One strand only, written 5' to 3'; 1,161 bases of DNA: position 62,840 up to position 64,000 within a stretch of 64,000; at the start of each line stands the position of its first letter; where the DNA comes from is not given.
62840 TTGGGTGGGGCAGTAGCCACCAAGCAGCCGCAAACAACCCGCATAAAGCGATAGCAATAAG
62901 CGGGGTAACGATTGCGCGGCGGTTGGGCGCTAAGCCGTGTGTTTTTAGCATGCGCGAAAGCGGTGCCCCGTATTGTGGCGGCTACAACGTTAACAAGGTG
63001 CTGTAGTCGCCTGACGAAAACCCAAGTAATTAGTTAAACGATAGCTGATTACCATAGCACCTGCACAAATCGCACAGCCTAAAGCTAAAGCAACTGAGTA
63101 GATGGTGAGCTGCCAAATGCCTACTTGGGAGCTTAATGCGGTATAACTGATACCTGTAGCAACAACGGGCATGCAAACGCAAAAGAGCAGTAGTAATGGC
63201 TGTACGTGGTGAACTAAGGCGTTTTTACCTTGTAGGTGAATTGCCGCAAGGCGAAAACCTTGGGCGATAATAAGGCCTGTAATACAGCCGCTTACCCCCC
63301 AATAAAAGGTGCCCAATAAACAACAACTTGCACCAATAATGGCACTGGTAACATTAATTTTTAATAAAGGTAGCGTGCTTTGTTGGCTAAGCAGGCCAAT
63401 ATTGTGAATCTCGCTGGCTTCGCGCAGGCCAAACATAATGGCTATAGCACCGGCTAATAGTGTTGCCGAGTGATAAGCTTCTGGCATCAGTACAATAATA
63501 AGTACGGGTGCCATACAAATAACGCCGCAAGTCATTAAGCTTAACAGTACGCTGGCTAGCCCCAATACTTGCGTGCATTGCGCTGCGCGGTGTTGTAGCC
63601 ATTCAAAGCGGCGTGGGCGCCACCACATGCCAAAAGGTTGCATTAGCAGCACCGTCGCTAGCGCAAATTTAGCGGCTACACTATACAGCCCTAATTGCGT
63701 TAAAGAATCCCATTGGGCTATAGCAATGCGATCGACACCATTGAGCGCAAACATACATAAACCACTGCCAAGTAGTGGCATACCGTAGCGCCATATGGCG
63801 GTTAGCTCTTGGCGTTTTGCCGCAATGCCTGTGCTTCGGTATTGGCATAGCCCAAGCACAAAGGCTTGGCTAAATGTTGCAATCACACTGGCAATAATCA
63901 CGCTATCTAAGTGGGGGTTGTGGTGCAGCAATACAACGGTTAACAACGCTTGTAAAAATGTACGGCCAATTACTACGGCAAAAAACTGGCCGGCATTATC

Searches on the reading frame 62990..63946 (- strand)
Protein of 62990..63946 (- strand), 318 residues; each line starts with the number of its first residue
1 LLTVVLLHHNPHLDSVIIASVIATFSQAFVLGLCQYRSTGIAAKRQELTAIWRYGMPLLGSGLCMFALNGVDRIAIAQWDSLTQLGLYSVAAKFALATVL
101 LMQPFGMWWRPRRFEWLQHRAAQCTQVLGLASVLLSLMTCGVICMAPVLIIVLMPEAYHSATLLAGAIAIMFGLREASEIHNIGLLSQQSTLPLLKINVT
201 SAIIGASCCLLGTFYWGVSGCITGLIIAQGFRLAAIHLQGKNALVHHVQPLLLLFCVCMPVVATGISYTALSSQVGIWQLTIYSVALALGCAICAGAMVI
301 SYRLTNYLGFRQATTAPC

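Call 3: search_protein_families(library=pfam, proteins=[window:62990-63946:-], max_evalue=0.001)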
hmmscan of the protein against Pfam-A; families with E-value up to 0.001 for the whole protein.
window:62990-63946:- (318 aa): 2 families
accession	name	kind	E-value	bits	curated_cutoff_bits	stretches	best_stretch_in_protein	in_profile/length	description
PF01943.22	Polysacc_synt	-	5.7e-06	26.4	28.2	1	13-107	166-263/274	Polysaccharide biosynthesis protein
PF13440.11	Polysacc_synt_3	-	1.1e-05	25.2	23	1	13-98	139-224/293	Polysaccharide biosynthesis protein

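Call 4: search_protein_families(library=ncbifam, proteins=[window:62990-63946:-], max_evalue=0.001)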
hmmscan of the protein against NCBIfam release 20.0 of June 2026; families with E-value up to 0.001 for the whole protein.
window:62990-63946:- (318 aa): 0 families
